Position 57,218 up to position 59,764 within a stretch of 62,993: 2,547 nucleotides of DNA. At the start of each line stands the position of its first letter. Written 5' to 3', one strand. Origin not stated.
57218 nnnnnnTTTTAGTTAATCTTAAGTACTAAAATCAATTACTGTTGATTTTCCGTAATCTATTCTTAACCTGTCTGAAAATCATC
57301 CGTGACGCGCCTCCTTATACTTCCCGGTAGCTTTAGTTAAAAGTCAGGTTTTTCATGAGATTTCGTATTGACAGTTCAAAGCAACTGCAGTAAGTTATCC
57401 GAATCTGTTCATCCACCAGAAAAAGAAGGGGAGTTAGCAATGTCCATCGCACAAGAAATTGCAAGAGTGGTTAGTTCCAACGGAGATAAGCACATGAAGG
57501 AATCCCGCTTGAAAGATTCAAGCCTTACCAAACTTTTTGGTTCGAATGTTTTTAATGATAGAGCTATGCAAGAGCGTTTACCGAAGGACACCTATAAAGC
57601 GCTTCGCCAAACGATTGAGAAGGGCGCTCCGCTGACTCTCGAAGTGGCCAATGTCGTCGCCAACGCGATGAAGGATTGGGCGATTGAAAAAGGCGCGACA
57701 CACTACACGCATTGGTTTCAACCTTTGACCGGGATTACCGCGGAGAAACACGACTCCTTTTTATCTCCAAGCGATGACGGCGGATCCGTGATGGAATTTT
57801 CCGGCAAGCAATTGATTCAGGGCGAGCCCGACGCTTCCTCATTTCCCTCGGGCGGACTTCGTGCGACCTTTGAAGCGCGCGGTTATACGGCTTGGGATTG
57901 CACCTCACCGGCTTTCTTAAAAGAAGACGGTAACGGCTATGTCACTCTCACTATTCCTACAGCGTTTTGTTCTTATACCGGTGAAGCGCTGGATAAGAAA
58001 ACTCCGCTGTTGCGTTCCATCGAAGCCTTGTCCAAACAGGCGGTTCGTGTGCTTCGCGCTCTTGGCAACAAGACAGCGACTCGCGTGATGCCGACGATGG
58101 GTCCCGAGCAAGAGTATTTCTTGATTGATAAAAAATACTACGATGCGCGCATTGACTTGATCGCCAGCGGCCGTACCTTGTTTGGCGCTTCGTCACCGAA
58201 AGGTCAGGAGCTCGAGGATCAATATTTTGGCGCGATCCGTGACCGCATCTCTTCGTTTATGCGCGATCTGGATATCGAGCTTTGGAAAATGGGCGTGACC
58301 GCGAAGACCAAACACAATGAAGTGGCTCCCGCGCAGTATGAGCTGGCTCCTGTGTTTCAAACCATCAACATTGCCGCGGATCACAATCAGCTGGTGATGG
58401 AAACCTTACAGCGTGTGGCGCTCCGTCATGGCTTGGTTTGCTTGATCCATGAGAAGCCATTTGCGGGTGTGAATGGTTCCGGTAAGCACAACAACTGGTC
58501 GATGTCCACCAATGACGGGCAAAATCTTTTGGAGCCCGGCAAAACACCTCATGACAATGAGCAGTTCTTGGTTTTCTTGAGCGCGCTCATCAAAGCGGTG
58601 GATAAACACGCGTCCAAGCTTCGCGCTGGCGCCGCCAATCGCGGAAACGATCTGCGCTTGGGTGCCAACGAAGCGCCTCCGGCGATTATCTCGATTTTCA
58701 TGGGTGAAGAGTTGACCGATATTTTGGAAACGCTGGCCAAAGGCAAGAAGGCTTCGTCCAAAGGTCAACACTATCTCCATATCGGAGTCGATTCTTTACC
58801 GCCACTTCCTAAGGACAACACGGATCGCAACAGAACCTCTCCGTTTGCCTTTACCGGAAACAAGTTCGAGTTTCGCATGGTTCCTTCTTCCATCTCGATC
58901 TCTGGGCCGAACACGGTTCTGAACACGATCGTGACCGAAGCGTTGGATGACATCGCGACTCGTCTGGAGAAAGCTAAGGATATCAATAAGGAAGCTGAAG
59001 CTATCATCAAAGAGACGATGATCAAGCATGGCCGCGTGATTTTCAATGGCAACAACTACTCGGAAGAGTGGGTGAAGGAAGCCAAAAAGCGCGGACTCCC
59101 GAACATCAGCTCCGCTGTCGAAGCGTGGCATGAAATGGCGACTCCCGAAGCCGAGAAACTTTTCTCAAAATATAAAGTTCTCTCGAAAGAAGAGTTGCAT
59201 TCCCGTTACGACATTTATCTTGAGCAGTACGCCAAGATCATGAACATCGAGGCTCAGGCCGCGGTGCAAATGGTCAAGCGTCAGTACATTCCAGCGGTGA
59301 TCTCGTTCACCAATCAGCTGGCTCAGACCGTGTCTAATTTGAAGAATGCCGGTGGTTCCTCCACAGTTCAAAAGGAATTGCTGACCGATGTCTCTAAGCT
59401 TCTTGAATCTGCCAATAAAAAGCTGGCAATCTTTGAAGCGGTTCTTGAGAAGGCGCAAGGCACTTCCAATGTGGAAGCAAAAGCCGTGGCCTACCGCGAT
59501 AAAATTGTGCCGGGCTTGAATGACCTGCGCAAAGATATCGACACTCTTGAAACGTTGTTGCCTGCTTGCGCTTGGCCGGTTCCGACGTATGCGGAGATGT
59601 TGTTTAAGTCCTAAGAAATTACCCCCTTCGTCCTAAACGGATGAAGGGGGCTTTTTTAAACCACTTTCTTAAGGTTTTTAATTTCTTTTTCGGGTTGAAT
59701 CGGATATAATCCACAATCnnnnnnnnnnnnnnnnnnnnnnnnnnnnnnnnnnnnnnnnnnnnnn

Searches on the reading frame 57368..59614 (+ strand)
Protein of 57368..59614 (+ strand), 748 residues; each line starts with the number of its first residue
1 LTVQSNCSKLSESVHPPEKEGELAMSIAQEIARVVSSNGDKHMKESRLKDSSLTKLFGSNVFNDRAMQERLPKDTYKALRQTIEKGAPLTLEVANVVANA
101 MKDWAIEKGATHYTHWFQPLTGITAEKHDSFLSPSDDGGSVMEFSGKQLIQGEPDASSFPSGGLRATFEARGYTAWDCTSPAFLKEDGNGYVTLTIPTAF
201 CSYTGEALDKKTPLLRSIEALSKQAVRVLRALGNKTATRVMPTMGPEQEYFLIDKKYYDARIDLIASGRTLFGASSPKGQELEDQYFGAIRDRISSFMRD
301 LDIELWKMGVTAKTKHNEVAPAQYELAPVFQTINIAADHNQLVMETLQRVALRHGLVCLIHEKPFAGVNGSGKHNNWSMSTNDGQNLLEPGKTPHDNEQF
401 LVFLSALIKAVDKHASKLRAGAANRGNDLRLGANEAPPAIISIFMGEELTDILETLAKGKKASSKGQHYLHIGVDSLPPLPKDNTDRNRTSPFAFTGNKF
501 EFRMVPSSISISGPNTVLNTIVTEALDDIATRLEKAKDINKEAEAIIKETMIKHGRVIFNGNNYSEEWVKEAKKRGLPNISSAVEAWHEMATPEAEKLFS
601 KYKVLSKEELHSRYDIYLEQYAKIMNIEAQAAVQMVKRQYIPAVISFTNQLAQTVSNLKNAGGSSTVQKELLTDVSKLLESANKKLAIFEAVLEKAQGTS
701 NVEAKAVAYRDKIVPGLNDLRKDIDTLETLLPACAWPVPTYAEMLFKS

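Call 66: search_protein_families(library=pfam, max_evalue=0.001, proteins=[window:57368-59614:+])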
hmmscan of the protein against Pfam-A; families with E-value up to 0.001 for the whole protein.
window:57368-59614:+ (748 aa): 3 families
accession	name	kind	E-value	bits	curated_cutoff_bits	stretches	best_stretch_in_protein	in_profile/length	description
PF12437.13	GSIII_N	-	4.8e-81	270.6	25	1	54-217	2-160/160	Glutamine synthetase type III N terminal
PF18318.6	Gln-synt_C-ter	-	1.8e-42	144.3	22.7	1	545-659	4-118/118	Glutamine synthetase C-terminal domain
PF00120.29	Gln-synt_C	-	2e-21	76.9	24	1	235-409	15-186/344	Glutamine synthetase, catalytic domain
